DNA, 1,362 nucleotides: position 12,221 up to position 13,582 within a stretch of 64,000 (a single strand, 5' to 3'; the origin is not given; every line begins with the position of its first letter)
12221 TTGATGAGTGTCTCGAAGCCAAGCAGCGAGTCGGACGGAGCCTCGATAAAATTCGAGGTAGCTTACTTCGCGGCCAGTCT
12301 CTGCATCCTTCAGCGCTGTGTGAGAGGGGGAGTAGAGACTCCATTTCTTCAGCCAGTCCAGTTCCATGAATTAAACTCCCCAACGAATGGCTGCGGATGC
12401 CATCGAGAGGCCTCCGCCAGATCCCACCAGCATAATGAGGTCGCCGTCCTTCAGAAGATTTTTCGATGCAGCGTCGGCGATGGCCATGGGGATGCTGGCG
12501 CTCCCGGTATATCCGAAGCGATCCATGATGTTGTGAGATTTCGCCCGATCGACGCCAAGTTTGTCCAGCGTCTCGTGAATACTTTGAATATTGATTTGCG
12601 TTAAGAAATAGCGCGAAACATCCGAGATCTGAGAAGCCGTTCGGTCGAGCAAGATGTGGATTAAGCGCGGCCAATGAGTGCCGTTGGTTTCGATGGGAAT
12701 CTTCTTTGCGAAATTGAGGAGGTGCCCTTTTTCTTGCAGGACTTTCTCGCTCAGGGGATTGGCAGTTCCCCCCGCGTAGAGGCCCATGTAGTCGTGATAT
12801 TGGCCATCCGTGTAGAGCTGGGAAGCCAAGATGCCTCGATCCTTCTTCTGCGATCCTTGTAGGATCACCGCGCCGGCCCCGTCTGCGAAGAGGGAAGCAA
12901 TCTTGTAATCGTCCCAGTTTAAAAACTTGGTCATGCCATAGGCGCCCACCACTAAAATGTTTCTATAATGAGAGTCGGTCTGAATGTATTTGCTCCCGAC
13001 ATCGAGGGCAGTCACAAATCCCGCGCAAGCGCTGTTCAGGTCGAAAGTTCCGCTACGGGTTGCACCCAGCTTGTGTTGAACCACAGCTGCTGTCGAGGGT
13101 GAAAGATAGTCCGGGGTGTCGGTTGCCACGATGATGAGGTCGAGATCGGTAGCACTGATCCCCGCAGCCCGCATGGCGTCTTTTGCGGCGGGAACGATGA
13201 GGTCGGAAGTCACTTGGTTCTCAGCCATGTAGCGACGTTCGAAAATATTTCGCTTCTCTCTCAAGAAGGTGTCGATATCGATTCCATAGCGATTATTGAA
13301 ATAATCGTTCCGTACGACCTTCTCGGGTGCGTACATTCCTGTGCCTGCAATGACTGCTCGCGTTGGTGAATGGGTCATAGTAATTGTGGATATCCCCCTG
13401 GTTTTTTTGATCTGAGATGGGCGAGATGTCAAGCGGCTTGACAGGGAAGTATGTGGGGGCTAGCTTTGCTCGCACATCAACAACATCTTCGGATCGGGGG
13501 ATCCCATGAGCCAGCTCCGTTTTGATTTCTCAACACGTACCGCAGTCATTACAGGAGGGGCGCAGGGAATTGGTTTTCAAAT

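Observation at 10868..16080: Divergent lipid-type cassette (acyl-CoA ligase, FabH-like condensing enzyme, FabG-like SDR, two alpha/beta hydrolases) with Ole-pathway-like composition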

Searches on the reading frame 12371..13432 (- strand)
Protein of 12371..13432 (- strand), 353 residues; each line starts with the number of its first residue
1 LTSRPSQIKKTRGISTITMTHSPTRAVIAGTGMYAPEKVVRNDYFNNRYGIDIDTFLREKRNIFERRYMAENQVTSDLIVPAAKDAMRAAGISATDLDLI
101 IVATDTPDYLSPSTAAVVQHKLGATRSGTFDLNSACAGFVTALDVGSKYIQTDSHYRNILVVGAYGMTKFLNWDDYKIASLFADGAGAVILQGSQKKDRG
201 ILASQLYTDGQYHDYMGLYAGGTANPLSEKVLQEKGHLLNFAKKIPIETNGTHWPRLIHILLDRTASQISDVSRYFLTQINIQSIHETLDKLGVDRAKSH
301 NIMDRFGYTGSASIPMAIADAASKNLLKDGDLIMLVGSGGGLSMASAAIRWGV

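Call 3: search_protein_families(library=pfam, proteins=[window:12371-13432:-], max_evalue=0.001)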
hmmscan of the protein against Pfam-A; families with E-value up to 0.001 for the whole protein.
window:12371-13432:- (353 aa): 2 families
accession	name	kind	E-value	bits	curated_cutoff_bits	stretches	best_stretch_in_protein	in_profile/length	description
PF08545.16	ACP_syn_III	-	9.8e-26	89.9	24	1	130-210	1-80/80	3-Oxoacyl-[acyl-carrier-protein (ACP)] synthase III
PF08541.16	ACP_syn_III_C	-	4.7e-24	84.8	26.6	1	262-351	1-90/90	3-Oxoacyl-[acyl-carrier-protein (ACP)] synthase III C terminal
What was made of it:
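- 12371..13378 (-): KAS3*: KAS III (FabH)-fold protein with a Cys118-Thr260-Tyr290 active site, 335 aa. Orthologue of HD100 Bd0280. Pfam ACP_syn_III plus ACP_syn_III_C (call 3).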

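Call 4: search_protein_families(library=ncbifam, proteins=[window:12371-13432:-], max_evalue=0.001)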
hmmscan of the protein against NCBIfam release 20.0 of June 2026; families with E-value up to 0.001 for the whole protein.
window:12371-13432:- (353 aa): 16 families
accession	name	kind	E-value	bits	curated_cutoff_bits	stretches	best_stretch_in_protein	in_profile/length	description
NF006829.0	PRK09352.1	subfamily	9.1e-73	245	249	1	25-351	4-321/322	beta-ketoacyl-ACP synthase 3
TIGR00747.1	fabH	subfamily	6.7e-63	212.7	292.1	1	25-351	2-322/322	beta-ketoacyl-ACP synthase III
NF004623.0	PRK05963.1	equivalog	2.3e-57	194.8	437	1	26-348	6-325/328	beta-ketoacyl-ACP synthase III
NF005541.0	PRK07204.1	equivalog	1.2e-48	166.2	402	1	27-346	6-324/329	beta-ketoacyl-ACP synthase III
NF005308.0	PRK06840.1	equivalog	1.4e-45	155.8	315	1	26-352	5-336/339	3-oxoacyl-ACP synthase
NF006720.0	PRK09258.1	equivalog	2.2e-29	102.9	285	2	61-163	47-149/338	3-oxoacyl-ACP synthase III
NF005703.0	PRK07515.1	equivalog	1.7e-26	93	304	1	62-350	83-371/373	beta-ketoacyl-ACP synthase III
NF009519.0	PRK12880.1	equivalog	4.3e-25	88.8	436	1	25-232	7-213/353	beta-ketoacyl-ACP synthase III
NF003274.0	PRK04262.1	equivalog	1.8e-10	40.4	244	1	27-164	4-140/347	hydroxymethylglutaryl-CoA synthase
NF005293.2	PRK06816.1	subfamily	4.4e-09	35.9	450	1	29-159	4-145/378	StlD/DarB family beta-ketosynthase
NF053539.1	resorcinol_DarB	exception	2.7e-08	33.3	550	1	28-174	5-160/377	dialkylresorcinol biosynthesis protein DarB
NF005704.0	PRK07516.1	subfamily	6.6e-07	28.6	412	1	72-169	19-117/389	thiolase domain-containing protein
TIGR00748.1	HMG_CoA_syn_Arc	equivalog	6.8e-06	25.5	353.35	1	27-148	3-124/345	hydroxymethylglutaryl-CoA synthase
NF004720.0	PRK06064.1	subfamily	2.1e-05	23.4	420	1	75-180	22-128/389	thiolase domain-containing protein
NF042429.2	DHPHCoAsyn_DpgA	equivalog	5.3e-05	22.3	425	1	77-351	72-350/350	3,5-dihydroxyphenylacetyl-CoA synthase DpgA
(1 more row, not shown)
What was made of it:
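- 12371..13378 (-): Below both FabH NCBIfam cut-offs (245 against 249; 212.7 against 292.1; call 4).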

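Call 9: find_homologous_proteins(query=window:12371-13378:-)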
Query window:12371-13378:- (335 aa): 7359 proteins with E <= 0.001 among 8000 candidates; the best 120 are listed.
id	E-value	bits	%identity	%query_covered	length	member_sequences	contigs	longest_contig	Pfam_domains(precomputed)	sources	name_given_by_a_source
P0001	4.5e-210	715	100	96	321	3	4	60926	PF08545.17,PF08541.17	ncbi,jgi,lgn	jgi:3-oxoacyl-[acyl-carrier-protein] synthase-3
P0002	1.2e-163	562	75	96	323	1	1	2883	PF08545.17,PF08541.17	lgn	-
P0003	8.9e-162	556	72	98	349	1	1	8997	PF08545.17,PF08541.17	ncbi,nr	ncbi:MAG: ketoacyl-ACP synthase III [Oligoflexia bacterium]|nr:ketoacyl-ACP synthase III [Oligoflexi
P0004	4.6e-158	544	71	100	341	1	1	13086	PF08545.17,PF08541.17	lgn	-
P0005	1.0e-157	543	73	99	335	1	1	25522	PF08545.17,PF08541.17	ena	-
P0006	1.9e-157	542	73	97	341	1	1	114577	PF08545.17,PF08541.17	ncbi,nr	ncbi:MAG: ketoacyl-ACP synthase III [Oligoflexia bacterium]|nr:ketoacyl-ACP synthase III [Oligoflexi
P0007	4.6e-156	537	72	99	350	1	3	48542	PF08545.17,PF08541.17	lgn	-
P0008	1.6e-155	535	71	98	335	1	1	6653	PF08545.17,PF08541.17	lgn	-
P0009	1.7e-155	535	71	98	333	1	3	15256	PF08545.17,PF08541.17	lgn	-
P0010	3.0e-155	535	71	98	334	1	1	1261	PF08545.17,PF00108.30,PF08541.17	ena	-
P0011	8.1e-155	533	71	98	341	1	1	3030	PF08545.17,PF08541.17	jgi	-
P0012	8.3e-155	533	72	100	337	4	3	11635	PF08545.17,PF08541.17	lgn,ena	-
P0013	1.8e-154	532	71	98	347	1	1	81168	PF08545.17,PF08541.17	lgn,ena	-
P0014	2.0e-154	532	71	98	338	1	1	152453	PF08545.17,PF08541.17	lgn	-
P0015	6.3e-154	530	70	98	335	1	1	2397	PF08545.17,PF08541.17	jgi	jgi:3-oxoacyl-[acyl-carrier-protein] synthase III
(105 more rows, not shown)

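Call 11: find_related_loci(query=A1, collection=genome_contigs, flank=10000)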
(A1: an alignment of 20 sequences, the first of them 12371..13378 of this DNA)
Query A1 (335 aa) in genome_contigs; peptide patterns used: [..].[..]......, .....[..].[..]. (x = any residue, [..] = any of these).
599 stretches matched a pattern (row limit reached: there are more); 597 encode a relative of the query (tblastn E <= 1e-3); the best 80 are kept; 80 distinct loci.
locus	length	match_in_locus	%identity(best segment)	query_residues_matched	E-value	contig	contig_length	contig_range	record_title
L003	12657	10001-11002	72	1-334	8e-164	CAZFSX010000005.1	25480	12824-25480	MAG TPA_asm: uncultured Pseudobdellovibrionaceae bacterium isolate SRP189682_co1_172 genome assembly, contig: NODE_3155_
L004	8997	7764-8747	72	8-335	2e-160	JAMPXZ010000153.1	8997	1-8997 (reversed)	MAG: Oligoflexia bacterium isolate R2F_R2FSRR_metabat.55 R2F_C4561, whole genome shotgun sequence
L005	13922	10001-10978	69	7-333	4e-159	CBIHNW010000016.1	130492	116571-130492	MAG TPA_asm: uncultured Bdellovibrio sp. isolate SRR18156208_concoct_28 genome assembly, contig: ERZ27336868.155, whole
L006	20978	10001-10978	70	7-333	6e-159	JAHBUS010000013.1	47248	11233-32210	MAG: Bdellovibrionaceae bacterium isolate ACE_BDE3 BDE3_13, whole genome shotgun sequence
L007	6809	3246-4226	70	7-334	5e-159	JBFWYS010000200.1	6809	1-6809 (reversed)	MAG: Pseudobdellovibrionaceae bacterium isolate CA_2019_TPBS_17 NODE_40943_length_6809_cov_2.494612_TPBS, whole genome s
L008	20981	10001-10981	69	7-334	7e-158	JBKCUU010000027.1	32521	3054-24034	MAG: Bdellovibrio sp. isolate samp_2047_metabat2_884 samp_2047_989565, whole genome shotgun sequence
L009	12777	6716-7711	68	1-333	2e-157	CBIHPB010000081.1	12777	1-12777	MAG TPA_asm: uncultured Bdellovibrio sp. isolate SRR18156191_binner12_Refined_11 genome assembly, contig: ERZ27336852.10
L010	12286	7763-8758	69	3-333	2e-157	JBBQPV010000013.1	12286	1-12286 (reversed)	MAG: Bdellovibrionia bacterium isolate Co_metawrap_1530 Cmw_1530_k141_16750594_length_12286_cov_6.0000, whole genome sho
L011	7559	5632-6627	67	1-333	3e-157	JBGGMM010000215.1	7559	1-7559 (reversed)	MAG: Pseudobdellovibrionaceae bacterium isolate bin.014 k141_654895, whole genome shotgun sequence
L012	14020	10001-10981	68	7-333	4e-157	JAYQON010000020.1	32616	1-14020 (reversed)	MAG: Bdellovibrionales bacterium isolate SD3114_S44.metabat_sens.055 NODE_481_length_32616_cov_4.90116, whole genome sho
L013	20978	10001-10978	69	7-333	6e-156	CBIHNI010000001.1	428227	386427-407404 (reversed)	MAG TPA_asm: uncultured Bdellovibrio sp. isolate SRR18156191_binner23_Refined_23 genome assembly, contig: ERZ27336852.1,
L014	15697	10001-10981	69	7-333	3e-155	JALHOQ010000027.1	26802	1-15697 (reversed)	MAG: Bdellovibrionales bacterium isolate bin.161 c_000000007786, whole genome shotgun sequence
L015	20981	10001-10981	69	7-333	5e-155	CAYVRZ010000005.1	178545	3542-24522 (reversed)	MAG TPA_asm: uncultured Pseudobdellovibrionaceae bacterium isolate SRP302895_co1_334 genome assembly, contig: NODE_159_l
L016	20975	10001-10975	67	8-334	1e-154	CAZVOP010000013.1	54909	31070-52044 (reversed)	MAG TPA_asm: uncultured Pseudobdellovibrionaceae bacterium isolate SRP193066_co1_19 genome assembly, contig: NODE_659_le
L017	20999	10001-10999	67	1-334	9e-155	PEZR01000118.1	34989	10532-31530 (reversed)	MAG: Bdellovibrio sp. CG10_big_fil_rev_8_21_14_0_10_47_8 CG10_8_21_14_0.10_scaffold_4404_c, whole genome shotgun sequenc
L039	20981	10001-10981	65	7-334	2e-148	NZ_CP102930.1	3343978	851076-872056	Bdellovibrio bacteriovorus strain kdesi chromosome, complete genome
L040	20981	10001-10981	65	7-334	2e-148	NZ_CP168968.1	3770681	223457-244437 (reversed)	Bdellovibrio bacteriovorus strain Bd5 chromosome, complete genome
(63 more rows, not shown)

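Call 13: search_solved_structures(query=window:12371-13378:-, show_alignments=4, max_evalue=1e-10)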
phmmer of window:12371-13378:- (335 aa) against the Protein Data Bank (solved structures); distinct sequences matched with E-value up to 1e-10: 57.
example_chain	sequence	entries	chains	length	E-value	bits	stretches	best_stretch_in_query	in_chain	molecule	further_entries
8vd9_A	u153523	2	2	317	8.8e-50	173.2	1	3-334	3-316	Beta-ketoacyl-[acyl-carrier-protein] synthase III 1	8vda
1zow_A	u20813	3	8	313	1.5e-45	159.2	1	10-334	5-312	3-oxoacyl-[acyl-carrier-protein] synthase III | 3-oxoacyl-[acyl-carrier-protein] synthase 3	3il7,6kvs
2ebd_A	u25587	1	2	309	3.6e-45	158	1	10-332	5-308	3-oxoacyl-[acyl-carrier-protein] synthase 3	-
5bqs_A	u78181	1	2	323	4e-45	157.9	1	10-327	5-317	3-oxoacyl-[acyl-carrier-protein] synthase 3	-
4wzu_A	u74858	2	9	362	4.6e-42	147.8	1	9-334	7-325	3-oxoacyl-[acyl-carrier-protein] synthase 3 protein 2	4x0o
4ryb_A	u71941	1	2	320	7.5e-42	147.1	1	8-329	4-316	3-oxoacyl-[acyl-carrier-protein] synthase 3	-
4x9k_A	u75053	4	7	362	8.5e-41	143.7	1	9-334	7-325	3-oxoacyl-[acyl-carrier-protein] synthase 3 protein 2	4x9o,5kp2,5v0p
9j6e_A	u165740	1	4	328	8.5e-41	143.6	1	9-328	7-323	3-oxopimeloyl-[acyl-carrier-protein] synthase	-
4dfe_A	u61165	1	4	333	1.4e-40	142.9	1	7-333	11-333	3-oxoacyl-[acyl-carrier-protein] synthase 3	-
6kue_A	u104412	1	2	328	3.1e-40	141.8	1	9-328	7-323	3-oxoacyl-[acyl-carrier-protein] synthase III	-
9w96_A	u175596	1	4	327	2.5e-39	138.8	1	9-328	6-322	3-oxopimeloyl-[acyl-carrier-protein] synthase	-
3il5_A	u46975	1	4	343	1.5e-38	136.3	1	3-329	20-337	3-oxoacyl-[acyl-carrier-protein] synthase 3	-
1ub7_A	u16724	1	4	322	5.1e-38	134.5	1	10-334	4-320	3-oxoacyl-[acyl-carrier protein] synthase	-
4nhd_A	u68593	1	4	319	7.4e-38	134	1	9-332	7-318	3-oxoacyl-[acyl-carrier-protein] synthase 3 protein 1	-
3il6_A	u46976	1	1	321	1.5e-37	133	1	8-329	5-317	3-oxoacyl-[acyl-carrier-protein] synthase 3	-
1hn9_A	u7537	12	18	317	1.1e-35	126.9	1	10-332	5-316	BETA-KETOACYL-ACYL CARRIER PROTEIN SYNTHASE III | 3-oxoacyl-[acyl-carrier-protein] synthase III | 3-oxoacyl-[acyl-carrier-protein] synthase 3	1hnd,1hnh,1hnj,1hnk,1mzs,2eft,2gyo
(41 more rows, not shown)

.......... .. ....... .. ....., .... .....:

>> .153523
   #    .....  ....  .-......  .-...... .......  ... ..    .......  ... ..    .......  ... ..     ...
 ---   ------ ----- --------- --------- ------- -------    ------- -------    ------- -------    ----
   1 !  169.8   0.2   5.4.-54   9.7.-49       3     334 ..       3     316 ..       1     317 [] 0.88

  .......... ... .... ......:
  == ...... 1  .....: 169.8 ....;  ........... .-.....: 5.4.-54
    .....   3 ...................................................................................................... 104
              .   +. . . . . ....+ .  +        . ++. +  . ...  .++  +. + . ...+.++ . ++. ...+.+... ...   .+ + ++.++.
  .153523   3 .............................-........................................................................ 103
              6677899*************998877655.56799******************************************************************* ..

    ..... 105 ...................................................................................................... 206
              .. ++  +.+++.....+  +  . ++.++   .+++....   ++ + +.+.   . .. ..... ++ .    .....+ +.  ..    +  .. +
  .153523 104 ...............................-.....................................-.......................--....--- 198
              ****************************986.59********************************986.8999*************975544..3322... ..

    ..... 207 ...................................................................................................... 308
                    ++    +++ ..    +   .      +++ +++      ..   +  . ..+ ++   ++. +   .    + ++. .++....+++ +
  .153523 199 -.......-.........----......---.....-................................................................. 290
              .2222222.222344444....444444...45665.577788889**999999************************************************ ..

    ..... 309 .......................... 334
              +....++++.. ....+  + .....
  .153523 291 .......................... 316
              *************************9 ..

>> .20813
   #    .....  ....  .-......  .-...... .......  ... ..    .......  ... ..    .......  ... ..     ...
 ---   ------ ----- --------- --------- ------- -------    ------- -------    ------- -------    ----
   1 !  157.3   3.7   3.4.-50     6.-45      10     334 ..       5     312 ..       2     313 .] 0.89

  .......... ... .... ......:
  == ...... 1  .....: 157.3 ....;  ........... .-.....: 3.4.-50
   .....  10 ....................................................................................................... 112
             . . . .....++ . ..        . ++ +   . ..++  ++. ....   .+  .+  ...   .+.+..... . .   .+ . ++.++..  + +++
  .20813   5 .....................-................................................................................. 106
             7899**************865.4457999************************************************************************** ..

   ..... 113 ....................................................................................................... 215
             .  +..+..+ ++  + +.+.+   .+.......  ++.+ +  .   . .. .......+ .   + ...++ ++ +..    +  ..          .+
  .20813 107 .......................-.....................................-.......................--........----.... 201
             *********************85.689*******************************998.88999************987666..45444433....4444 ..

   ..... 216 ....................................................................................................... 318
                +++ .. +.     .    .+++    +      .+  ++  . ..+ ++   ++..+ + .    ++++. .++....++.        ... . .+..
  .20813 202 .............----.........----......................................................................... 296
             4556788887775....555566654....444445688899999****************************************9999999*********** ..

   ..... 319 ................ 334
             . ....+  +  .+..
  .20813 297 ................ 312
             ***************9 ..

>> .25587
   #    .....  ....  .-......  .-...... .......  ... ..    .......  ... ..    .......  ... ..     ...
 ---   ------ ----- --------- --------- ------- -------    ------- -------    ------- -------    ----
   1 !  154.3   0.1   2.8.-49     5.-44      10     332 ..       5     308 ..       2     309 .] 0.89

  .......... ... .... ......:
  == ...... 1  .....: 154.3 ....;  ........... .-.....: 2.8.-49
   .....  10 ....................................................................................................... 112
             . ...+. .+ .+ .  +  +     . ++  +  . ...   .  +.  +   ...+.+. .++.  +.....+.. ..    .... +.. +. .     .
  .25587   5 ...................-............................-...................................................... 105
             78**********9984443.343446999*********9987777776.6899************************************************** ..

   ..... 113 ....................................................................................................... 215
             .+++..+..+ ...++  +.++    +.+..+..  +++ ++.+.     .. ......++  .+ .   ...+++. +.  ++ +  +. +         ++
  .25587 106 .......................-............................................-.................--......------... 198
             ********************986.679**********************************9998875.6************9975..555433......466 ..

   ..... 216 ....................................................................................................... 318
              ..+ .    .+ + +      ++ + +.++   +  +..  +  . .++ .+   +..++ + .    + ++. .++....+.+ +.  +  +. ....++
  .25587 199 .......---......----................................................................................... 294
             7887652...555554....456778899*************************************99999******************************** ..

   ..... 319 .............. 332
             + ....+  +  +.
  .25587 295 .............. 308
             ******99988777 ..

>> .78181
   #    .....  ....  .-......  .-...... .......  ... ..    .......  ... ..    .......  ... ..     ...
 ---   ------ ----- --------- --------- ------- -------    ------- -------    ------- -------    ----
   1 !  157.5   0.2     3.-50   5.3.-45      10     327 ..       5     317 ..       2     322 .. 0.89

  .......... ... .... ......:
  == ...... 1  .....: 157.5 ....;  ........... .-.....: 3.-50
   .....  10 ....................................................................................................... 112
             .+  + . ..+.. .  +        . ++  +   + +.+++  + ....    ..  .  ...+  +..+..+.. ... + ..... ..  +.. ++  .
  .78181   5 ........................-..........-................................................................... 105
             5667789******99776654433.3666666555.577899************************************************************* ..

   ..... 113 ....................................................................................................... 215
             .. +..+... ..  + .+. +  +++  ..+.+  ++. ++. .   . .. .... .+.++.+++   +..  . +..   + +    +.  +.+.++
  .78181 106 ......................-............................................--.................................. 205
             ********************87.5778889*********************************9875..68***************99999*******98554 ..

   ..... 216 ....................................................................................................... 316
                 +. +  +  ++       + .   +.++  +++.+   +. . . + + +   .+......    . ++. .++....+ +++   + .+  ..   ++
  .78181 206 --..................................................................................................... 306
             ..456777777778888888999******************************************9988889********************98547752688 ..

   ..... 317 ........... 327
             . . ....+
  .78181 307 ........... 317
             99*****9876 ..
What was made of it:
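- Two of the three canonical catalytic residues are lost (call 13).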

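Call 19: search_protein_representatives(protein=window:12371-13378:-)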
Query: 335 residues. Proteins with E-value up to 0.001 (for the whole library): 14843; up to 1e-10: 7252; up to 1e-30: 909. The best 150 are listed.
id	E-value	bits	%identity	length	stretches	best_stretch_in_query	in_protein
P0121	4.1e-145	499.6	69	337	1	7-333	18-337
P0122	1.2e-116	406.0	57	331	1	6-334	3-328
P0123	2.3e-106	372.2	54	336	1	8-332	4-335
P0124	8.5e-87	308.0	46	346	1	7-333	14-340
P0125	1.2e-86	307.5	44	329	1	7-332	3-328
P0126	3.0e-86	306.1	48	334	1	9-333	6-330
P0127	6.2e-83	295.3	45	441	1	10-315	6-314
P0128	4.2e-78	279.4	40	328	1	10-333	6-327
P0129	2.5e-77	276.9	41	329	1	5-333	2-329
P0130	3.9e-75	269.7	54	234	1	100-333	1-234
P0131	9.0e-73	261.9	52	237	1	7-234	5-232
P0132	1.5e-72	261.1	42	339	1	6-333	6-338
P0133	4.8e-67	243.1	41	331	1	7-330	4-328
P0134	2.2e-66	240.9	46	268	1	8-270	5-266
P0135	2.6e-65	237.4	42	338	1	8-333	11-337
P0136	6.5e-64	232.8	42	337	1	10-328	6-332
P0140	1.4e-59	218.6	38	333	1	8-333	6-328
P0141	3.7e-59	217.1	38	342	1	7-334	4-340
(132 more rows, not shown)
